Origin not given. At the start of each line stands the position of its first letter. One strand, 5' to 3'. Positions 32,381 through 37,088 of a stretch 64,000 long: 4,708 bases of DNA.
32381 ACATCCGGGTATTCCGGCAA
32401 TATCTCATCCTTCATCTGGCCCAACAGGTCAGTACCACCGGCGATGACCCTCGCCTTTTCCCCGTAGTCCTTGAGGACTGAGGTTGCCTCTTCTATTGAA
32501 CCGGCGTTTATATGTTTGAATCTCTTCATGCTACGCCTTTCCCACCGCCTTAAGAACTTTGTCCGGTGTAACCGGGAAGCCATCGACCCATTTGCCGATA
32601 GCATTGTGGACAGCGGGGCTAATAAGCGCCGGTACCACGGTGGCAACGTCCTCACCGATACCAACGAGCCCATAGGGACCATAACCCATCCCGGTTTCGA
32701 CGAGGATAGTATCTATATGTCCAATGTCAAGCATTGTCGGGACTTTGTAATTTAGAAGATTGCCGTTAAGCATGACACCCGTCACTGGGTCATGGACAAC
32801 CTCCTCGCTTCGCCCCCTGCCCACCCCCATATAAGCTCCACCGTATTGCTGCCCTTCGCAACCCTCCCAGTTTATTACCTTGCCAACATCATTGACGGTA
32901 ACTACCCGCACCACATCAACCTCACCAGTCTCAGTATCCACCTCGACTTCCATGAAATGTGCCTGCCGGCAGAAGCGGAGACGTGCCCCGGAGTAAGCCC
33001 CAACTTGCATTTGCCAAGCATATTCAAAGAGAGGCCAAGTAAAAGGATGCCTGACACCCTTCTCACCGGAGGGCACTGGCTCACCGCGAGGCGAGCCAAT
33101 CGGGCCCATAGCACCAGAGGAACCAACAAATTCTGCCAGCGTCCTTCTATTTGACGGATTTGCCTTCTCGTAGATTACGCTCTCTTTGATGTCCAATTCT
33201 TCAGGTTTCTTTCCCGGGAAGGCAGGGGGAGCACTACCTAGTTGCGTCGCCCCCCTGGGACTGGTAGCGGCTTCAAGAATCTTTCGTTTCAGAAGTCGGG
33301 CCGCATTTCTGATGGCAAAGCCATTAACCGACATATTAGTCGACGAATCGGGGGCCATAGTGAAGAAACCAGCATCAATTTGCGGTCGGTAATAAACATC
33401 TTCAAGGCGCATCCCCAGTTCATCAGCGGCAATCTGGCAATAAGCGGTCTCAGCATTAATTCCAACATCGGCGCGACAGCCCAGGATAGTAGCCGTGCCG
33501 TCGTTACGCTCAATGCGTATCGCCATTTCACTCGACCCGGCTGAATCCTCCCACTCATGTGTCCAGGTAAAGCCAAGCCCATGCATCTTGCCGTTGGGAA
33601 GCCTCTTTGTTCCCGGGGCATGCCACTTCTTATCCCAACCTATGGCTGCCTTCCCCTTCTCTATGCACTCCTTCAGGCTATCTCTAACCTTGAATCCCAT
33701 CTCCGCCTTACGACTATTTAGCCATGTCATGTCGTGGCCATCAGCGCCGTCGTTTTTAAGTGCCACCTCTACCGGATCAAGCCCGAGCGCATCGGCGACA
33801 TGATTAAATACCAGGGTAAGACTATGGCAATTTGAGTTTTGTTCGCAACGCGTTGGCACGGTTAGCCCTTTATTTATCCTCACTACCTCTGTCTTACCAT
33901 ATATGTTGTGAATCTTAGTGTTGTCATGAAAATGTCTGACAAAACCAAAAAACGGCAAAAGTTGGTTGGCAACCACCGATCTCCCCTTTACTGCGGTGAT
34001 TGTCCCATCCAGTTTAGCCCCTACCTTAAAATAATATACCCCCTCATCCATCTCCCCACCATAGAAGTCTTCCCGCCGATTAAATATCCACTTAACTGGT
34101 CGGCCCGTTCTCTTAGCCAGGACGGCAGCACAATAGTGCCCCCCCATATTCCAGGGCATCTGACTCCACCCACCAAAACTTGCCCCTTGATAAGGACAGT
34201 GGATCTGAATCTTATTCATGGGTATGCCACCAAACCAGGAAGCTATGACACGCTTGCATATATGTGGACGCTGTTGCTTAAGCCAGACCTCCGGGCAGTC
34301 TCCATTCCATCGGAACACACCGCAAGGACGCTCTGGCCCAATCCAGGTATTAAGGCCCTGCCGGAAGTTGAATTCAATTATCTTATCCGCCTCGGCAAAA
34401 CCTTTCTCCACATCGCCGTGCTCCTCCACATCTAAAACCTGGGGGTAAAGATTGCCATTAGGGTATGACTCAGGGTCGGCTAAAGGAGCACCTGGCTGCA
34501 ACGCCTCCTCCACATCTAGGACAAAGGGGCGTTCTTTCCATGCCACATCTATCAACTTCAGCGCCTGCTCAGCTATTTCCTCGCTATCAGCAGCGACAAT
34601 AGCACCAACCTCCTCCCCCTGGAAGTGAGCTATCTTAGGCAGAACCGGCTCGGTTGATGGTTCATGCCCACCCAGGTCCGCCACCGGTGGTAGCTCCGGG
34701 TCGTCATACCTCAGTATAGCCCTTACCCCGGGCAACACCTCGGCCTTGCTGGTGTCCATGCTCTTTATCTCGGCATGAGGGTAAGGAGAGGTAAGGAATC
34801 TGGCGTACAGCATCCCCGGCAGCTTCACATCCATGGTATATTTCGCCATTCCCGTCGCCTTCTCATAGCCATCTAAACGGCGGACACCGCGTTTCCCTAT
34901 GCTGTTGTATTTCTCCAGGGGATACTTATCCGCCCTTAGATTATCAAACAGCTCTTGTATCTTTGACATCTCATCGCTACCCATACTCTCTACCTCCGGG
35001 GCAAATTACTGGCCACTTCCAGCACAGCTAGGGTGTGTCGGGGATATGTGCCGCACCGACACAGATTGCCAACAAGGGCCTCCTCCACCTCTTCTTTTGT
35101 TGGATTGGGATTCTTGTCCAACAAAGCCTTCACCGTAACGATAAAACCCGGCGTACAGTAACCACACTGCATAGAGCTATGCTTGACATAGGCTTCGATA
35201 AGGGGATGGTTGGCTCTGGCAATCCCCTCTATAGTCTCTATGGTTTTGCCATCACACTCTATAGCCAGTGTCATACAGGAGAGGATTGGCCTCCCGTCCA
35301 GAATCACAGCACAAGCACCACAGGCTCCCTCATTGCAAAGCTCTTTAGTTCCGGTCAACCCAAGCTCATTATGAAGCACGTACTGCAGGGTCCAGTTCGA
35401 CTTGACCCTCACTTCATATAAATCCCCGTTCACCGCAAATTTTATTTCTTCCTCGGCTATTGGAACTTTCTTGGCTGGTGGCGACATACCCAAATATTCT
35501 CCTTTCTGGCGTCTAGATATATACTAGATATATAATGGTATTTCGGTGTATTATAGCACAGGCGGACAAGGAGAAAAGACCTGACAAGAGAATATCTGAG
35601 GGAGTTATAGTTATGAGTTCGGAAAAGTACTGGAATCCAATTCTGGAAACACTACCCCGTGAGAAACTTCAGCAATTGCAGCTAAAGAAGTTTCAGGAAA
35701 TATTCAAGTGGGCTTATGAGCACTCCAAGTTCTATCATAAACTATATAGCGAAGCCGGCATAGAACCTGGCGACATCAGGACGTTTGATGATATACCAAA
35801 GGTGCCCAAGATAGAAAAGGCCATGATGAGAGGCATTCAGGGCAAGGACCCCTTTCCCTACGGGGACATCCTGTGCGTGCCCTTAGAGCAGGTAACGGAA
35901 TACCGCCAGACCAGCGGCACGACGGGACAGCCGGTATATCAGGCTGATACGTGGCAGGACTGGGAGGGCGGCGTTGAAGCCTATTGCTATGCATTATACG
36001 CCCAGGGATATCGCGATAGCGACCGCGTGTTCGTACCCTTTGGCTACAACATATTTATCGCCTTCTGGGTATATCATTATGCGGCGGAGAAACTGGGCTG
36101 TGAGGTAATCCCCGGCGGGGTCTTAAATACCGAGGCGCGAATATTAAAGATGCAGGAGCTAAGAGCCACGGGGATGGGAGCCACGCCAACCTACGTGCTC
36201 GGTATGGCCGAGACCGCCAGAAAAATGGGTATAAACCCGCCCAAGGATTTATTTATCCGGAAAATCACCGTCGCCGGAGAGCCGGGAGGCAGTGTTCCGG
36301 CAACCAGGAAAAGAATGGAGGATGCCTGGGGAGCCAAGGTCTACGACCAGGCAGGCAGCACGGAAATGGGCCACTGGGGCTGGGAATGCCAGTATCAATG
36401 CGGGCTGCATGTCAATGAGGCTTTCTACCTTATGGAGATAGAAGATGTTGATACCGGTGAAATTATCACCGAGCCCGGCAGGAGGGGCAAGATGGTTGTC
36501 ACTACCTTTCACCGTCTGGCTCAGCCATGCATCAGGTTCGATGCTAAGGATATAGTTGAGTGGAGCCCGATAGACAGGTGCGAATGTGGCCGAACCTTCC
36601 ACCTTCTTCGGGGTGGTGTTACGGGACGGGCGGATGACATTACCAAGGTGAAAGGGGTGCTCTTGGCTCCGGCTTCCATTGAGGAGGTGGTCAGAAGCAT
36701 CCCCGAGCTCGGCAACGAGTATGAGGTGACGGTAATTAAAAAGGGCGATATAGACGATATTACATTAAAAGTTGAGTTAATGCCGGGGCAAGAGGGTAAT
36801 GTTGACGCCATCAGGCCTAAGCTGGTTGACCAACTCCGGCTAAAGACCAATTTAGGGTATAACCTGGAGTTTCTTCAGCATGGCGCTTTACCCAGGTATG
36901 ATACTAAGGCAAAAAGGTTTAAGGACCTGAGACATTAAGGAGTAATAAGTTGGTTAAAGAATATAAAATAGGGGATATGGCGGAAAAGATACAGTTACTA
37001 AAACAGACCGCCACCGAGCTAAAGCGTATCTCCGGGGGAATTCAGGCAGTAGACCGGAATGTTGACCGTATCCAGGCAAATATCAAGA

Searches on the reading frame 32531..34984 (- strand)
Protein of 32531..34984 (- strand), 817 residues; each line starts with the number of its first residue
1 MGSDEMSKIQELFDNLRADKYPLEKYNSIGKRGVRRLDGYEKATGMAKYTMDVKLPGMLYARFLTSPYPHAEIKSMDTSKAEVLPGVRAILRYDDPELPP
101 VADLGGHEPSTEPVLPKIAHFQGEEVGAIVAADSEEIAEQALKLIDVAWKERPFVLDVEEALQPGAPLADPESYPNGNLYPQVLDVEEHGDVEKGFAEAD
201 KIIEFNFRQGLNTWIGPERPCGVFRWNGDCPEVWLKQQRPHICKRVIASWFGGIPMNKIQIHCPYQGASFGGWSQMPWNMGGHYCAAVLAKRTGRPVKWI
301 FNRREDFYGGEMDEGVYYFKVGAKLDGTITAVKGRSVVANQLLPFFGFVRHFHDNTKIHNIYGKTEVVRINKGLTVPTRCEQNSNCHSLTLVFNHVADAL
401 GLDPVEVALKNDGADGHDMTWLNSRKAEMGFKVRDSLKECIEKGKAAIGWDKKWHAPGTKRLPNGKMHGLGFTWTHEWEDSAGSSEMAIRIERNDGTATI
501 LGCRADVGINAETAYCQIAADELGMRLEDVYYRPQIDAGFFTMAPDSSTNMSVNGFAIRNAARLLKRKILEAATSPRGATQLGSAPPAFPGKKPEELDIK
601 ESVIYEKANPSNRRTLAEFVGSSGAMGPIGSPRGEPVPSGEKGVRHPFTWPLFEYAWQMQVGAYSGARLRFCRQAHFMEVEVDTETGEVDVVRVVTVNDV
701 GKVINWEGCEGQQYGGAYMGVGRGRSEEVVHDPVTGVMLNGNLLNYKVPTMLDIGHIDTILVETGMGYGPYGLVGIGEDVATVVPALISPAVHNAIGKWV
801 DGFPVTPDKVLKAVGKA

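Call 6: search_protein_families(library=pfam, proteins=[window:32531-34984:-], max_evalue=0.01)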
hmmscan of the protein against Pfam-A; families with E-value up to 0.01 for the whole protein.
window:32531-34984:- (817 aa): 3 families
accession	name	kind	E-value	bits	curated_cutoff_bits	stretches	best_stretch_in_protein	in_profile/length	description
PF20256.3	MoCoBD_2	-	7.1e-41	141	27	1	444-754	2-282/283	Molybdopterin cofactor-binding domain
PF02738.23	MoCoBD_1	-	3.4e-30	105.4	27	1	186-411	12-243/244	Molybdopterin cofactor-binding domain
PF01315.27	Ald_Xan_dh_C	-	1.2e-23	84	31.3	1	44-153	1-110/110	Aldehyde oxidase and xanthine dehydrogenase, a/b hammerhead domain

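Call 7: search_protein_families(library=ncbifam, proteins=[window:32531-34984:-], max_evalue=0.001)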
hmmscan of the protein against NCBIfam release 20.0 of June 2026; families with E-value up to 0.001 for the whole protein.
window:32531-34984:- (817 aa): 13 families
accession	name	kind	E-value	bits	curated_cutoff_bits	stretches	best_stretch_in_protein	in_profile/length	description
TIGR03194.1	4hydrxCoA_A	equivalog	7.1e-91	305.8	994.55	1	35-813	2-745/746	4-hydroxybenzoyl-CoA reductase subunit alpha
NF043082.1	XdhA_XDHase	equivalog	1.3e-87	294.7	780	2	33-618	4-581/758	xanthine dehydrogenase subunit XdhA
NF007426.0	PRK09970.1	equivalog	3.6e-83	280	916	2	26-575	3-554/761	xanthine dehydrogenase molybdenum-binding subunit XdhA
TIGR03196.1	pucD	equivalog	2.7e-69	234.4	783.65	2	31-573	4-546/763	xanthine dehydrogenase subunit D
NF041671.1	peri_hyde_PaoC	equivalog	1.8e-60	205.2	1180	2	18-532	7-496/735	aldehyde oxidoreductase molybdenum-binding subunit PaoC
NF041018.1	glyceraldDH_alpha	equivalog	4.2e-60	204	790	2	30-575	4-549/741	glyceraldehyde dehydrogenase subunit alpha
TIGR03313.1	Se_sel_red_Mo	hypoth_equivalog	5.6e-50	169.9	1101.9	3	659-816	794-951/951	molybdopterin-dependent oxidoreductase Mo/Fe-S-binding subunit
NF040766.1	CODH_aero_grp5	exception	8e-50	169.8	950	2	33-574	8-558/785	aerobic carbon-monoxide dehydrogenase large subunit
TIGR02416.1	CO_dehy_Mo_lg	equivalog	1.7e-45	155.4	991.15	2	45-335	8-306/770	aerobic carbon-monoxide dehydrogenase large subunit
NF045668.1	pterin_aldehy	equivalog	8.6e-40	136.6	1100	2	676-814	770-904/905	molybdopterin-dependent aldehyde oxidoreductase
TIGR03311.1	Se_dep_XDH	equivalog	1.2e-35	122.9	830.45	2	26-307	158-427/848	selenium-dependent xanthine dehydrogenase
TIGR02965.1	xanthine_xdhB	equivalog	7.8e-34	116.9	849.5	2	42-575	13-538/758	xanthine dehydrogenase molybdopterin binding subunit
TIGR02969.1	mam_aldehyde_ox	subfamily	2.1e-20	71.9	1912.3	1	28-333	575-861/1330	aldehyde oxidase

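Call 45: search_solved_structures(query=window:32531-34984:-, max_evalue=1e-20, show_alignments=1)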
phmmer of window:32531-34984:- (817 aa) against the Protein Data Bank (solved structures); distinct sequences matched with E-value up to 1e-20: 32.
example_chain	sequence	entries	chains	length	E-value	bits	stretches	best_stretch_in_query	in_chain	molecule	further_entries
1rm6_A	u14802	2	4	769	1.7e-60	208.2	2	26-560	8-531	4-hydroxybenzoyl-CoA reductase alpha subunit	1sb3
8uem_A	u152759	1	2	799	4.2e-46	160.6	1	43-335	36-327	Carbon monoxide dehydrogenase (Large chain), CoxL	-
1t3q_B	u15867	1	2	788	7.6e-45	156.4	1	25-363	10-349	quinoline 2-oxidoreductase large subunit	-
5y6q_C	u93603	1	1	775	2.3e-40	141.6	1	35-571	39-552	Aldehyde oxidase large subunit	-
1n5w_B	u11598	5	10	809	2.8e-36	128.1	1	24-332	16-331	Carbon monoxide dehydrogenase large chain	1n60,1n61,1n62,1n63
1zxi_B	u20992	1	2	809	3.7e-36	127.7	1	24-332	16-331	Carbon monoxide dehydrogenase large chain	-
5g5g_C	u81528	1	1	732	7e-36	126.7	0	18-533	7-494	PUTATIVE XANTHINE DEHYDROGENASE YAGS FAD-BINDING SUBUNIT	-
5g5h_C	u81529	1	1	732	8.5e-36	126.5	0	18-533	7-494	Aldehyde oxidoreductase molybdenum-binding subunit PaoC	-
4zoh_A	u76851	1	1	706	1.8e-33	118.8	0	31-574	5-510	Putative oxidoreductase molybdopterin-binding subunit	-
7dqx_A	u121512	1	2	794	1.2e-31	112.7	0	14-333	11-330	6-hydroxypseudooxynicotine dehydrogenase complex subunit gamma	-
1ffu_B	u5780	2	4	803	1.9e-30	108.8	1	42-308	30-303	CUTL, MOLYBDOPROTEIN OF CARBON MONOXIDE DEHYDROGENASE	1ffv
3hrd_B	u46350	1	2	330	5.7e-29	103.9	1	492-814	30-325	Nicotinate dehydrogenase medium molybdopterin subunit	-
3hrd_A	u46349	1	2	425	5.2e-28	100.7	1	26-452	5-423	Nicotinate dehydrogenase large molybdopterin subunit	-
3sr6_C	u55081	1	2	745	8.4e-27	96.7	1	38-563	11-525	Xanthine dehydrogenase/oxidase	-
1fiq_C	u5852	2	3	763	8.9e-27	96.6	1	37-563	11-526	XANTHINE OXIDASE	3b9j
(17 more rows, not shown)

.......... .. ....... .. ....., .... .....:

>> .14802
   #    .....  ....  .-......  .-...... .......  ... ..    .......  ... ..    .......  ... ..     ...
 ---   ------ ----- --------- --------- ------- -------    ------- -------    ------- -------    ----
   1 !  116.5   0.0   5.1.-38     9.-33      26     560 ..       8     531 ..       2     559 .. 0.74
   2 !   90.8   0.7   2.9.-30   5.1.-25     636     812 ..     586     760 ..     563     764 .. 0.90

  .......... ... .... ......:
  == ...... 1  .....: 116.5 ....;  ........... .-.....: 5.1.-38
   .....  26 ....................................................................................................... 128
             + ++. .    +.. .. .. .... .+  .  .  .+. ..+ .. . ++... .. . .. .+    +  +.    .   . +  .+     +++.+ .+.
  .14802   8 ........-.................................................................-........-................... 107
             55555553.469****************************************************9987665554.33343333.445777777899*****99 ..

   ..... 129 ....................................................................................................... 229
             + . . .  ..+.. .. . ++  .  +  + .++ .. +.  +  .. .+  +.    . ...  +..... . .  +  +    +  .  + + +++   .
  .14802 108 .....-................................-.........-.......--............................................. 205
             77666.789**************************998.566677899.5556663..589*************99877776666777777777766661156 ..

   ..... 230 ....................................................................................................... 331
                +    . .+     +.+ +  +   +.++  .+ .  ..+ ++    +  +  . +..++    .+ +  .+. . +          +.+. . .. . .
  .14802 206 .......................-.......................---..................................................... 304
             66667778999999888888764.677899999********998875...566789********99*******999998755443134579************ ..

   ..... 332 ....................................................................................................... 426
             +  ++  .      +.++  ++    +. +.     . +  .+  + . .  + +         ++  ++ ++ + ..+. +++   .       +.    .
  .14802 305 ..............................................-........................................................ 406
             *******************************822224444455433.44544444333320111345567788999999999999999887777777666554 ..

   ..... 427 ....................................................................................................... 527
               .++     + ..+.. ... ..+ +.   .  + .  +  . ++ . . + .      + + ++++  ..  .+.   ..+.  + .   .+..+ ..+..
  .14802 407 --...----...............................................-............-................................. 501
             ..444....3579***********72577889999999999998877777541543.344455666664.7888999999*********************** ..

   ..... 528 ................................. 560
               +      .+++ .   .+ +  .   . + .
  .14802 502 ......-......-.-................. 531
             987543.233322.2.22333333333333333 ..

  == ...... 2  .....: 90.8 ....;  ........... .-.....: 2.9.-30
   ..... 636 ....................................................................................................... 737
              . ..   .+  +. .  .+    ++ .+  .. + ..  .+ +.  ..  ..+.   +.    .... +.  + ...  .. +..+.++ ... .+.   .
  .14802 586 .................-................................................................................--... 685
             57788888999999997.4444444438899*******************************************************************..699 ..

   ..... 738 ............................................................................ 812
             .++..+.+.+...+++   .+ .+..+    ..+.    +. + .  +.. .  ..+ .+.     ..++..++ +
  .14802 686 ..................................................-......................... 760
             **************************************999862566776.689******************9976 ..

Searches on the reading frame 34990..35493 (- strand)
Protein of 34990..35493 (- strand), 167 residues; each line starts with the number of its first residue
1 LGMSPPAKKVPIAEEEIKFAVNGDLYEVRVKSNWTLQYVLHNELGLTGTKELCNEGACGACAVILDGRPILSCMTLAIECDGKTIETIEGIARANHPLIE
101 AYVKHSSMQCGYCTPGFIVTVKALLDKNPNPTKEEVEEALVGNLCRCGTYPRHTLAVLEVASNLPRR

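Call 6: search_protein_families(library=pfam, proteins=[window:34990-35493:-], max_evalue=0.01)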
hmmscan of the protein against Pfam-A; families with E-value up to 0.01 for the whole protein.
window:34990-35493:- (167 aa): 4 families
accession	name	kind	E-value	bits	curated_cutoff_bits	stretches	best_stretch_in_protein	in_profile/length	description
PF01799.25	Fer2_2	-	3.2e-27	94.9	30.3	1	87-157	1-74/75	[2Fe-2S] binding domain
PF13085.11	Fer2_3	-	4.7e-06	27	27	1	50-86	49-87/107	2Fe-2S iron-sulfur cluster binding domain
PF00111.32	Fer2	-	1.4e-05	25.4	21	1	20-71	2-53/77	2Fe-2S iron-sulfur cluster binding domain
PF13510.11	Fer2_4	-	0.0066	16.9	22.8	0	50-77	43-71/82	2Fe-2S iron-sulfur cluster binding domain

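Call 7: search_protein_families(library=ncbifam, proteins=[window:34990-35493:-], max_evalue=0.001)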
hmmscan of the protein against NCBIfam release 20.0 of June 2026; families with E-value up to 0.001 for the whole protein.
window:34990-35493:- (167 aa): 17 families
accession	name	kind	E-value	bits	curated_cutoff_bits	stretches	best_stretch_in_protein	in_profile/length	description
NF041020.1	glyceraldDH_gamma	equivalog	2.4e-44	150.8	290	1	16-163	12-161/164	glyceraldehyde dehydrogenase subunit gamma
TIGR03198.1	pucE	equivalog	4.6e-44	149.5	254.3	1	15-152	2-140/151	xanthine dehydrogenase subunit E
TIGR03193.1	4hydroxCoAred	equivalog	1.1e-41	142.2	257.8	1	18-156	3-143/148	4-hydroxybenzoyl-CoA reductase subunit gamma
NF045668.1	pterin_aldehy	equivalog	7.6e-41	140.1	1100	1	18-162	4-153/905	molybdopterin-dependent aldehyde oxidoreductase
NF043084.2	XdhC_XDHase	equivalog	1.3e-40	138.3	217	1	16-157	2-146/151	xanthine dehydrogenase subunit XdhC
NF008514.0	PRK11433.1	equivalog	1.1e-38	133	322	1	13-162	49-215/218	aldehyde dehydrogenase iron-sulfur subunit PaoA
TIGR03311.1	Se_dep_XDH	equivalog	1.2e-37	129.5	830.45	1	18-157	2-140/848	selenium-dependent xanthine dehydrogenase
NF007387.0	PRK09908.1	equivalog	1.3e-33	115.7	212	1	16-158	8-153/159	xanthine dehydrogenase iron sulfur-binding subunit XdhC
TIGR02963.1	xanthine_xdhA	equivalog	1.7e-32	112.6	467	1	17-151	1-148/468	xanthine dehydrogenase small subunit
TIGR02969.1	mam_aldehyde_ox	subfamily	3.3e-22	77.8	1912.3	1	16-150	2-150/1330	aldehyde oxidase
TIGR03313.1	Se_sel_red_Mo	hypoth_equivalog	3.5e-12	44.8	1101.9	1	19-162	1-145/951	molybdopterin-dependent oxidoreductase Mo/Fe-S-binding subunit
NF009226.0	PRK12576.1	equivalog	2.3e-05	23.9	344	1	50-84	57-91/317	succinate dehydrogenase/fumarate reductase iron-sulfur subunit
NF004898.0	PRK06259.1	equivalog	2.7e-05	23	385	1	48-92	47-89/488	fumarate reductase (CoM/CoB) subunit TfrB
NF010071.0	PRK13552.1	equivalog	2.8e-05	23.5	264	1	52-85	56-89/241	fumarate reductase iron-sulfur subunit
NF004616.0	PRK05950.1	subfamily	8.1e-05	21.9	228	1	50-86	55-91/238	succinate dehydrogenase iron-sulfur subunit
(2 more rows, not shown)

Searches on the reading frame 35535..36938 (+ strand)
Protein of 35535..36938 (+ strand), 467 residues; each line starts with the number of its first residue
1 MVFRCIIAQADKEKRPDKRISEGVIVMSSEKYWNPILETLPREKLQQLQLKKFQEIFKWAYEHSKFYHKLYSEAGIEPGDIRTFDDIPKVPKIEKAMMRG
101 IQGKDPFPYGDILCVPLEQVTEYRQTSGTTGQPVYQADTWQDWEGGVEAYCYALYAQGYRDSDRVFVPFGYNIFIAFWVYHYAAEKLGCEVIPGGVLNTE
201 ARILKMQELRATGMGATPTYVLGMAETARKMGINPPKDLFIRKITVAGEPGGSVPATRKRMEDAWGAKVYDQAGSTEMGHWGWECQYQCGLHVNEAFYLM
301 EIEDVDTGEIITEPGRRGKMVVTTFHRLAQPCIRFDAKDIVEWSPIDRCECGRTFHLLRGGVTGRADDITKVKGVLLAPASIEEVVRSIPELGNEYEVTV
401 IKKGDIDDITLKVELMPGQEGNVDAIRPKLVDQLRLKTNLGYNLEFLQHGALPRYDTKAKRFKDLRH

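Call 15: search_protein_families(library=pfam, proteins=[window:35535-36938:+], max_evalue=0.0001)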
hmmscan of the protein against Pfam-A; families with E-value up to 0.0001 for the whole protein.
window:35535-36938:+ (467 aa): 1 family
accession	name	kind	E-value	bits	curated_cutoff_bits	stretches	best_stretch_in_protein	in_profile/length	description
PF14535.12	AMP-binding_C_2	-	4.6e-14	52.9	25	1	374-466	1-96/96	AMP-binding enzyme C-terminal domain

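Call 48: search_protein_families(library=ncbifam, proteins=[window:35535-36938:+], max_evalue=1e-10)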
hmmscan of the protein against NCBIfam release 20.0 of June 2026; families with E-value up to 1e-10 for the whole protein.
window:35535-36938:+ (467 aa): 6 families
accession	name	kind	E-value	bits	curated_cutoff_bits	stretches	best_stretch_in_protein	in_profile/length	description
NF041878.1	paak_haloarch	equivalog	2e-66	224.3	700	1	37-462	5-423/427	phenylacetate--CoA ligase PaaK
TIGR02155.1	PA_CoA_ligase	equivalog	1.5e-65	221.4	646.3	1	38-466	1-422/422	phenylacetate--CoA ligase PaaK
TIGR03335.1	F390_ftsA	equivalog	2.5e-50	171.5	458.7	1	32-424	1-389/445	coenzyme F390 synthetase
NF053551.1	FlxY_rubin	equivalog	2.9e-47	161.3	520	1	40-466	4-424/424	flexirubin biosynthesis putative acyl-CoA ligase FlxY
NF045666.1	DVU1553_fam_AMP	equivalog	2.2e-33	115.8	300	1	38-359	16-325/331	DVU_1553 family AMP-dependent CoA ligase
NF041217.1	BagE_FevW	exception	2.3e-30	105.9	800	1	104-426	56-368/424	bagremycin/ferroverdin synthetase BagE/FevW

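Call 76: search_solved_structures(query=window:35535-36938:+, max_evalue=1e-10)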
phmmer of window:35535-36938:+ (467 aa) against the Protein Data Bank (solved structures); distinct sequences matched with E-value up to 1e-10: 8.
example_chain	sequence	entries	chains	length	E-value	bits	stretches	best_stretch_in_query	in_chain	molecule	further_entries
4r1l_A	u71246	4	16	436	4.2e-64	219.9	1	29-466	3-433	Phenylacetate-coenzyme A ligase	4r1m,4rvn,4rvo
6hdw_A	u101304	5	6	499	1.7e-59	204.7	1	23-465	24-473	2-hydroxyisobutyryl-CoA synthetase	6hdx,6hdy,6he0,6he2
2y4o_A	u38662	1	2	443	6.3e-49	169.9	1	37-465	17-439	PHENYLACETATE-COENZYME A LIGASE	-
2y27_A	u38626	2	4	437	3e-48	167.6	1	37-427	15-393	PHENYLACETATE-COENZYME A LIGASE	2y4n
6wuq_A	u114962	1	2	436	5e-28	101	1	45-397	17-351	AjiA1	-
6siw_A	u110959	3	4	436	1e-26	96.6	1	49-398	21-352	PaaK-like ligase (AMP-dependent synthetase and ligase) | AMP-dependent synthetase and ligase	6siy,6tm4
6siw_B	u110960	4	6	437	1e-26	96.6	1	49-398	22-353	PaaK-like ligase (AMP-dependent synthetase and ligase) | AMP-dependent synthetase and ligase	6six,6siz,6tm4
9s3l_A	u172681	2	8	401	9.6e-24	86.8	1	80-391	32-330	Phenylacetate-CoA ligase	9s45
